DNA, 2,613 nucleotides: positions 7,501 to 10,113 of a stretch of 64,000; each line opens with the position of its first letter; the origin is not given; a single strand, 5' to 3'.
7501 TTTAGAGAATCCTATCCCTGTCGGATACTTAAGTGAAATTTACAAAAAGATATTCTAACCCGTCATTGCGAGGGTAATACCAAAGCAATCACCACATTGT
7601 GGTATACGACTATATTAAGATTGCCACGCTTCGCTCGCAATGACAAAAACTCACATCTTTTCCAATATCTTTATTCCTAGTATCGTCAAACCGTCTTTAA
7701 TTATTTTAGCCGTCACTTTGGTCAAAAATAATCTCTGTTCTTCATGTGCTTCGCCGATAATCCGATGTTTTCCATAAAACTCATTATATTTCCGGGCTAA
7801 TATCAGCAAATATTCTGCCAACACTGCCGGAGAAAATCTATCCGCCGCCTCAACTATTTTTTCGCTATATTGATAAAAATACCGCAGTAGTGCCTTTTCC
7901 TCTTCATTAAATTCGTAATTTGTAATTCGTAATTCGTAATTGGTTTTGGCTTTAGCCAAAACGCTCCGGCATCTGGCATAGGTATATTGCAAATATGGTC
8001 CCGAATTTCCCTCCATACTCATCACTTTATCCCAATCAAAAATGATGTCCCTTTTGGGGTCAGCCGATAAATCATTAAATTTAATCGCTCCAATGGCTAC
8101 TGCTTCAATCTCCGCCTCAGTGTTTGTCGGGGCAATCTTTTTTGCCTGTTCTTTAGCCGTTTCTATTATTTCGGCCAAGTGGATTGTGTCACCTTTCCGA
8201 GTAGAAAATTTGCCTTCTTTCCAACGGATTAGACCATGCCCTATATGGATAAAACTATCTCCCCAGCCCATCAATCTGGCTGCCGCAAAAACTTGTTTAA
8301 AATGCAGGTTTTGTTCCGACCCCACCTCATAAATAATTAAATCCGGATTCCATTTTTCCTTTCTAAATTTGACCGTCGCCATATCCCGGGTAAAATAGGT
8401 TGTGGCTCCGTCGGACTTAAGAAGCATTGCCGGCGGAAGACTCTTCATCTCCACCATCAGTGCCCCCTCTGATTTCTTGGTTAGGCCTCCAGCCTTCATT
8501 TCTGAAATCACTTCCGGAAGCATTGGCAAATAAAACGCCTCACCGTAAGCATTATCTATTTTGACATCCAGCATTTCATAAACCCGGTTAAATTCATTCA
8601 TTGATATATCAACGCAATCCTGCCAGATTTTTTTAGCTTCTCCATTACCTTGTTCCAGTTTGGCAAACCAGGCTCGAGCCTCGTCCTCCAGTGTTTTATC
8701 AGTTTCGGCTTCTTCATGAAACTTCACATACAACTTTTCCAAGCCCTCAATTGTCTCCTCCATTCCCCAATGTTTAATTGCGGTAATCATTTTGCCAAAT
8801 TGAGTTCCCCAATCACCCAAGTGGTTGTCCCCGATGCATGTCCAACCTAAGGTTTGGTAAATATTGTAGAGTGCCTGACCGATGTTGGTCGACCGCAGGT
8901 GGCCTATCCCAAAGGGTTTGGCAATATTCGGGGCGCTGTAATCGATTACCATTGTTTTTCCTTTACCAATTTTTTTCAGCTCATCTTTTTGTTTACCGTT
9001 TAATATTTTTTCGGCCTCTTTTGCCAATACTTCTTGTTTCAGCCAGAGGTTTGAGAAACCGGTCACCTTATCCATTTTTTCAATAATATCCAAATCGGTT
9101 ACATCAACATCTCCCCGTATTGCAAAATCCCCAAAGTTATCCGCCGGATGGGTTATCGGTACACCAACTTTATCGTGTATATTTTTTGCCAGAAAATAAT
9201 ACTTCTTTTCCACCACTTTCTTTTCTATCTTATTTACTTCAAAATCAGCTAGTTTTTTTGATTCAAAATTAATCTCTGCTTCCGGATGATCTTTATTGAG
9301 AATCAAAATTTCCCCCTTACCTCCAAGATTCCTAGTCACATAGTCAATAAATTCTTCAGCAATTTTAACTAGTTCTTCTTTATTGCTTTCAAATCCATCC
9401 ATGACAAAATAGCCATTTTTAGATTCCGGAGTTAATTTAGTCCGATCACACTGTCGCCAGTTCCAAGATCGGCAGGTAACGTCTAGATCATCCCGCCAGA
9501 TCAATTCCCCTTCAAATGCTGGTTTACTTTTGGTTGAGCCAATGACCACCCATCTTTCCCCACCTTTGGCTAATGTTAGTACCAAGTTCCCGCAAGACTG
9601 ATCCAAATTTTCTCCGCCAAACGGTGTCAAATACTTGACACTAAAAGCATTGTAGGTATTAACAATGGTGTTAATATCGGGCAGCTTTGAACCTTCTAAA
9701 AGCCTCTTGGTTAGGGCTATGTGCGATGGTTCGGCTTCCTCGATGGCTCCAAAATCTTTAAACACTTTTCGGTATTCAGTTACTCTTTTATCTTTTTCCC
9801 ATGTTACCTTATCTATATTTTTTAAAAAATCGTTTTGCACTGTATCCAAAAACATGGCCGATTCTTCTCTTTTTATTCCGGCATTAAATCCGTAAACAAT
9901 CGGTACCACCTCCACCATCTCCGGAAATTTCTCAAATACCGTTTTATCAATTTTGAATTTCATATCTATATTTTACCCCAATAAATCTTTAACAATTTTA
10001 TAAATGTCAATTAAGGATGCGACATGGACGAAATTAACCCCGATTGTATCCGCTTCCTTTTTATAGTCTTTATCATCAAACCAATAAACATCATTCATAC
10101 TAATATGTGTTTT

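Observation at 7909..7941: Heptanucleotide (7-nt period) tandem repeats sitting in frame inside essential genes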

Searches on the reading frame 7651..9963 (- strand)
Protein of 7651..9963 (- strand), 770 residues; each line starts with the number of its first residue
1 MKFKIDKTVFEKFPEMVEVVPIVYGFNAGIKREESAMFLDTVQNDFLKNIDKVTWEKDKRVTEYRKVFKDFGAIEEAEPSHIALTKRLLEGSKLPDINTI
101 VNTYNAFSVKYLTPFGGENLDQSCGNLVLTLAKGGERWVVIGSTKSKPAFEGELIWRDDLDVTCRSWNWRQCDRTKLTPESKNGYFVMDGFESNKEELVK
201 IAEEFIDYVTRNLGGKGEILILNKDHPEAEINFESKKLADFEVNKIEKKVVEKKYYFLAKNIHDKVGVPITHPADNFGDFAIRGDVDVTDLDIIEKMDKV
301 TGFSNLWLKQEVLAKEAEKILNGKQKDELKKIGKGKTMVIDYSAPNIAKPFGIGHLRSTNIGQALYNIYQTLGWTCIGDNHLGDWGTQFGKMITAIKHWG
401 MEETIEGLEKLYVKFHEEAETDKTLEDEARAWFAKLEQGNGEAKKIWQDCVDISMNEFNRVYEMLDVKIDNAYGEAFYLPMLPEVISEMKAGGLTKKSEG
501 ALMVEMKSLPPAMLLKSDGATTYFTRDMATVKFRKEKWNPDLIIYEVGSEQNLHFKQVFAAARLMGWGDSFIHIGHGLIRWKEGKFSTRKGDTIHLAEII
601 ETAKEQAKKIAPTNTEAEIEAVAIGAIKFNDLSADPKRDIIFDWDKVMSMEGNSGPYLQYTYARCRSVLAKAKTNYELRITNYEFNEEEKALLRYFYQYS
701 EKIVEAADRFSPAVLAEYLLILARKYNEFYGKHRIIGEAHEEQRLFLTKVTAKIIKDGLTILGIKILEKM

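Call 16: find_encoding_contigs(protein=window:7651-9963:-, flank=10000, max_places=6)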
Protein window:7651-9963:- (770 aa): 10 contigs read that carry it; 5 places shown.
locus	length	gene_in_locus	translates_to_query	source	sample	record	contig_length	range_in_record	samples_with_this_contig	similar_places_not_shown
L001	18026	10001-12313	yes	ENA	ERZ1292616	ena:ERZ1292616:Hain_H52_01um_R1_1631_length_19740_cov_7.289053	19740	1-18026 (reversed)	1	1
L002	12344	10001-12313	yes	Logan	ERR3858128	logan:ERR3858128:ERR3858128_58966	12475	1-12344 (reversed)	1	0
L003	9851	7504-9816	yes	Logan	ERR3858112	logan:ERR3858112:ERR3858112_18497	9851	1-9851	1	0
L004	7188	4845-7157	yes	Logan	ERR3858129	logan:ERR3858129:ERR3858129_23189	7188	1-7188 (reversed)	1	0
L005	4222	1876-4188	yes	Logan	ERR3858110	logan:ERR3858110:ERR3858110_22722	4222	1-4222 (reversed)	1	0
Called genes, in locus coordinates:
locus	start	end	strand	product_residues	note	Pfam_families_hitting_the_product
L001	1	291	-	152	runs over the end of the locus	PF03449:GreA_GreB_N, PF01272:GreA_GreB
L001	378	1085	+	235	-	PF04203:Sortase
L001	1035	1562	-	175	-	PF00535:Glycos_transf_2 (weak)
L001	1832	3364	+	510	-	PF13541:ChlI, PF01078:Mg_chelatase, PF00493:MCM (faint), PF07728:AAA_5 (faint), PF13335:Mg_chelatase_C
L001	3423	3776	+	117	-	PF02021:UPF0102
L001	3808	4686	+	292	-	PF02481:DNA_processg_A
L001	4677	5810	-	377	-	-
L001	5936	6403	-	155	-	PF00436:SSB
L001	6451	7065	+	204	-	PF00300:His_Phos_1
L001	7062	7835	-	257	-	PF08282:Hydrolase_3 (faint)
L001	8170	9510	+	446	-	-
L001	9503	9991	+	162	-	PF12689:Acid_PPase, PF13419:HAD_2 (weak)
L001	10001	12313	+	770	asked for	PF03483:B3_4, PF00750:tRNA-synt_1d, PF05746:DALR_1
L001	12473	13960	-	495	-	-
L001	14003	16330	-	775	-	PF02190:LON_substr_bdg, PF07728:AAA_5 (faint), PF00004:AAA, PF22667:Lon_lid, PF05362:Lon_C, PF13541:ChlI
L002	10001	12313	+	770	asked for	PF03483:B3_4, PF00750:tRNA-synt_1d, PF05746:DALR_1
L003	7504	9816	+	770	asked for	PF03483:B3_4, PF00750:tRNA-synt_1d, PF05746:DALR_1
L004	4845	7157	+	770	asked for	PF03483:B3_4, PF00750:tRNA-synt_1d, PF05746:DALR_1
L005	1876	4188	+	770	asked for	PF03483:B3_4, PF00750:tRNA-synt_1d, PF05746:DALR_1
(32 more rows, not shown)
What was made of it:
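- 7651..9963 (-): argS gene, 770 aa (B3_4 + class I ArgRS catalytic domain + DALR anticodon-binding domain). An identical protein is found on 10 contigs from several Hainich groundwater samples (call 16).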

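Call 17: search_protein_families(library=pfam, proteins=[window:7651-9963:-])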
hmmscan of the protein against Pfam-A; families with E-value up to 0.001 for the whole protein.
window:7651-9963:- (770 aa): 3 families
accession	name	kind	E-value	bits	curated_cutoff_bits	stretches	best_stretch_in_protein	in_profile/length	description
PF00750.26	tRNA-synt_1d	-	1.5e-80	271.3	23.3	1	320-644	5-349/349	tRNA synthetases class I (R), catalytic domain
PF05746.21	DALR_1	-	1.2e-26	93.5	22.3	1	658-770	1-117/117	DALR anticodon binding domain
PF03483.22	B3_4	-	4.1e-18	66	29.3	1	74-197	13-137/174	B3/4 domain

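Call 18: find_related_loci(query=window:7651-9963:-, collection=genome_contigs, flank=10000)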
Query window:7651-9963:- (770 aa) in genome_contigs; peptide patterns used: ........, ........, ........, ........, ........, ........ (x = any residue, [..] = any of these).
67 stretches matched a pattern; 13 encode a relative of the query (tblastn E <= 1e-3); 13 distinct loci.
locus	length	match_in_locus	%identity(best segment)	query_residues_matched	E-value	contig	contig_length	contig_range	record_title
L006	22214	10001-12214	84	1-738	0e+0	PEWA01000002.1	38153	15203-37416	MAG: Candidatus Shapirobacteria bacterium CG06_land_8_20_14_3_00_40_12 CG06_land_8_20_14_3.00_150_scaffold_3106_c, whole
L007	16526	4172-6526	66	1-770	0e+0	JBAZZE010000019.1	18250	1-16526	MAG: Candidatus Shapirobacteria bacterium isolate SO_2017_GW1_99 NODE_11628_length_18250_cov_2.396844_OW334_2017, whole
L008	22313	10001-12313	63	1-770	0e+0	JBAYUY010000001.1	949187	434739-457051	MAG: Candidatus Shapirobacteria bacterium isolate SO_2016_LW3_47 scaffold00001_LW162_2016, whole genome shotgun sequence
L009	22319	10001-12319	63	1-770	0e+0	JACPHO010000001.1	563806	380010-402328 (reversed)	MAG: Candidatus Shapirobacteria bacterium isolate NC_groundwater_416_Ag_B-0.1um_40_33 GD18-4_B1_scaffold_56969, whole ge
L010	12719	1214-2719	66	292-770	0e+0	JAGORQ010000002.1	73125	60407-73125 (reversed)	Candidatus Shapirobacteria bacterium isolate Gw_Eff_bin_278 Gw_Eff_472_length_73125_cov_4.930957, whole genome shotgun s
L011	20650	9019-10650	55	268-770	0e+0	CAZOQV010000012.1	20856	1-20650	MAG TPA_asm: uncultured Gammaproteobacteria bacterium isolate SRP192927_co2_309 genome assembly, contig: NODE_3862_lengt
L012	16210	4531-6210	56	268-770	0e+0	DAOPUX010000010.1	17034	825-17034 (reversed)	MAG TPA_asm: Candidatus Woesebacteria bacterium isolate AMR_MDS_1407 NODE_3417_length_17034_cov_8.335061, whole genome s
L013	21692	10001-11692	55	264-770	0e+0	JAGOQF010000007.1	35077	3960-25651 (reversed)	Candidatus Shapirobacteria bacterium isolate Go_SlDig_bin_387 Go_SlDig_3211_length_35077_cov_6.497711, whole genome shot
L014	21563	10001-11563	57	271-769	0e+0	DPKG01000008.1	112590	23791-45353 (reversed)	MAG TPA_asm: Candidatus Shapirobacteria bacterium isolate UBA12405 contig_2354, whole genome shotgun sequence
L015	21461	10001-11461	55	290-754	4e-173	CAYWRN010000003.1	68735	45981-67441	MAG TPA_asm: uncultured Gammaproteobacteria bacterium isolate SRP239243_co1_203 genome assembly, contig: NODE_409_length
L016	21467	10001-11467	51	293-765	4e-156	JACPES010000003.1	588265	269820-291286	MAG: Candidatus Collierbacteria bacterium isolate NC_groundwater_341_Ag_B-0.1um_44_45 GD18-4_B1_scaffold_863802, whole g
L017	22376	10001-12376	41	1-770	6e-175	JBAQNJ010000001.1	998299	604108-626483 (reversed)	MAG: Microgenomates group bacterium isolate MFD12002_ilm_asm_bin60 k127_48021, whole genome shotgun sequence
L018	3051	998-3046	33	1-630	5e-104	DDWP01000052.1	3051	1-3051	MAG TPA_asm: Candidatus Shapirobacteria bacterium UBA2283 UBA2283_contig_39951, whole genome shotgun sequence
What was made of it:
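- On Cyanobacterial STRR: The organism is Candidatus Shapirobacteria (call 18).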

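Call 53: find_homologous_proteins(query=window:7651-9963:-, max_evalue=1e-30)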
Query window:7651-9963:- (770 aa): 7944 proteins with E <= 1e-30 among 8000 candidates; the best 120 are listed.
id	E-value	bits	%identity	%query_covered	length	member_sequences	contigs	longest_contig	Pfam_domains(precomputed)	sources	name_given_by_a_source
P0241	0.0e+0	1760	100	100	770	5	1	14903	PF03483.23,PF05746.22,PF00750.26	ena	-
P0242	0.0e+0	1495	84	100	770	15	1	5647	PF03483.23,PF05746.22,PF00750.26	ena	-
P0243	0.0e+0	1153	66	100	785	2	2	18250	PF03483.23,PF05746.22,PF00750.26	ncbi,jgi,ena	ncbi:MAG: arginine--tRNA ligase [Candidatus Shapirobacteria bacterium]|jgi:arginyl-tRNA synthetase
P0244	0.0e+0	1144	65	100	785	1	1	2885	PF03483.23,PF05746.22,PF00750.26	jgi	-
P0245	0.0e+0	1102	63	100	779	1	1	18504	PF03483.23,PF05746.22,PF00750.26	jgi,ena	-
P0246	0.0e+0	1096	63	100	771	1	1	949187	PF03483.23,PF05746.22,PF00750.26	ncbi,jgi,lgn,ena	ncbi:MAG: arginine--tRNA ligase [Candidatus Shapirobacteria bacterium]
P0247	0.0e+0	1086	63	100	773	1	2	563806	PF03483.23,PF05746.22,PF00750.26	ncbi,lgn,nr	ncbi:arginine--tRNA ligase [Candidatus Shapirobacteria bacterium]|nr:arginine--tRNA ligase [Candidat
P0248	0.0e+0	1056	66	96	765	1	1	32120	PF03483.23,PF05746.22,PF00750.26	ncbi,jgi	jgi:arginyl-tRNA synthetase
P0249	0.0e+0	1034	60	100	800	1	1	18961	PF03483.23,PF05746.22,PF00750.26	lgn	-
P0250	6.2e-294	995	67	85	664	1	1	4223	PF03483.23,PF05746.22,PF00750.26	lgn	-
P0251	4.7e-287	972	84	65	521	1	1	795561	PF05746.22,PF00750.26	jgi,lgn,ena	-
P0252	1.3e-286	971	57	100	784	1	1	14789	PF03483.23,PF05746.22,PF00750.26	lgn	-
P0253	3.0e-284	963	82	66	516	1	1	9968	PF05746.22,PF00750.26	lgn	-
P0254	4.4e-283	959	56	100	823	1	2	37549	PF03483.23,PF05746.22,PF00750.26,PF03485.22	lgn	-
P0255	7.3e-279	945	82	65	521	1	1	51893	PF05746.22,PF00750.26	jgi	jgi:arginyl-tRNA synthetase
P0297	3.1e-213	728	64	65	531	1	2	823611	PF05746.22,PF00750.26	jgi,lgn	jgi:arginyl-tRNA synthetase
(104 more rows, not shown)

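Call 58: find_encoding_contigs(protein=P0297, flank=10000, max_places=1)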
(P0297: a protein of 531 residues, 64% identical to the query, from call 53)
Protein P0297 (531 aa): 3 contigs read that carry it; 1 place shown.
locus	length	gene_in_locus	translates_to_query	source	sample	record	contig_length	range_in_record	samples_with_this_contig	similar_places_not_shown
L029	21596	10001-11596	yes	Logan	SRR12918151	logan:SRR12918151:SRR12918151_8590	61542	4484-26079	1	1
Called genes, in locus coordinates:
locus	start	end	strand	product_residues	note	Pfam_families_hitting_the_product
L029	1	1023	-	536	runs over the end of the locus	PF00128:Alpha-amylase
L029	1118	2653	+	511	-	PF13541:ChlI, PF07728:AAA_5 (faint), PF01078:Mg_chelatase, PF00493:MCM (weak), PF13335:Mg_chelatase_C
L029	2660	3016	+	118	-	PF02021:UPF0102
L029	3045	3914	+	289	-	PF02481:DNA_processg_A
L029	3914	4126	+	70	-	-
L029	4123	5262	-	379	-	-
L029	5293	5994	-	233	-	-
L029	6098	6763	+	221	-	-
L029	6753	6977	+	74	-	-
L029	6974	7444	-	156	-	PF00436:SSB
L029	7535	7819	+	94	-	-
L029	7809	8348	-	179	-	PF00254:FKBP_C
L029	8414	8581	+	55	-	-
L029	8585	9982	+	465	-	PF02878:PGM_PMM_I, PF02879:PGM_PMM_II (weak), PF02880:PGM_PMM_III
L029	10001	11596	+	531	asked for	PF00750:tRNA-synt_1d, PF05746:DALR_1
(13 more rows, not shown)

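Call 71: predict_structure(alignment_id=A3)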
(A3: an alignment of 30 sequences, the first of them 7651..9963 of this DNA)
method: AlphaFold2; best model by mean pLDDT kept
length: 770 residues; sequences in the alignment: 30
mean_pLDDT: 86.1   pTM: 0.67
mean pLDDT of the five models: 86.1, 85.6, 85.3, 83.6, 83.5
residues with pLDDT >= 90: 376; 70-90: 325; 50-70: 55; < 50: 14
segments of 3 or more residues with pLDDT < 50: 141-144, 243-250
pLDDT, mean of each block of 10 residues (from residue 1): 93 91 92 92 94 91 85 75 91 86 92 88 90 70 56 84 71 66 91 93 96 95 95 83 41 80 87 84 83 89 88 92 92 95 78 80 96 95 70 93 89 91 92 84 88 86 88 76 91 88 88 87 88 92 87 91 89 81 61 73 89 89 92 84 84 89 94 67 80 94 94 96 94 88 92 97 89
secondary structure, 60 per line:
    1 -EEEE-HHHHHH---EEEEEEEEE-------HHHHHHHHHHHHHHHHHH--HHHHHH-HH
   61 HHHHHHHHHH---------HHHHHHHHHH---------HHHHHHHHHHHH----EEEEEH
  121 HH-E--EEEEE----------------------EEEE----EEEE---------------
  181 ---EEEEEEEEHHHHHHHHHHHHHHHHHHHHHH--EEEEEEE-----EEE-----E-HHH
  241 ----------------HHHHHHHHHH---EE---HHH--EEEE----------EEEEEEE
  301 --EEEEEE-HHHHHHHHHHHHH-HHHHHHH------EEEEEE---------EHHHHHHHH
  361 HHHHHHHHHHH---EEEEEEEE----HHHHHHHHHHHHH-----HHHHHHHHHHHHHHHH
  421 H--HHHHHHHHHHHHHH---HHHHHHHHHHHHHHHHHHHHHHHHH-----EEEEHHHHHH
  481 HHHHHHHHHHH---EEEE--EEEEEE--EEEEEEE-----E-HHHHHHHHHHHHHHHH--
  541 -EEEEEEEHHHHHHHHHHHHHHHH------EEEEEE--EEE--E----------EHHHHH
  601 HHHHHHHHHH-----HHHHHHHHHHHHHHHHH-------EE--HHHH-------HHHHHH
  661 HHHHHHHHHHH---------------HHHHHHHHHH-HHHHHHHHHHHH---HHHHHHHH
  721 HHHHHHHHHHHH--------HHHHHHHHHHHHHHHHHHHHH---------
elements in order (helices of 4 or more, strands of 3 or more residues): E2-5 H7-12 E16-24 H32-49 H52-57 H59-70 H80-89 H99-110 E115-119 E127-131 E154-157 E162-165 E184-191 H192-213 E216-222 E228-230 H257-266 E280-283 E294-300 E303-308 H310-322 H324-330 E337-342 H353-371 E375-382 H387-399 H405-421 H424-437 H441-465 E471-474 H475-491 E495-498 E501-506 E509-515 H523-538 E542-548 H549-564 E571-576 E579-581 H596-610 H616-632 H644-647 H655-671 H687-696 H698-709 H713-732 H741-761
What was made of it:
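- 7910..7941 (-): Heptamer array in argS. Coding-strand units are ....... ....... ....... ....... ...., encoding (T)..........(F). The peptide lies in the 672-686 coil between helices 655-671 and 687-696 of the ArgRS model (call 71).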
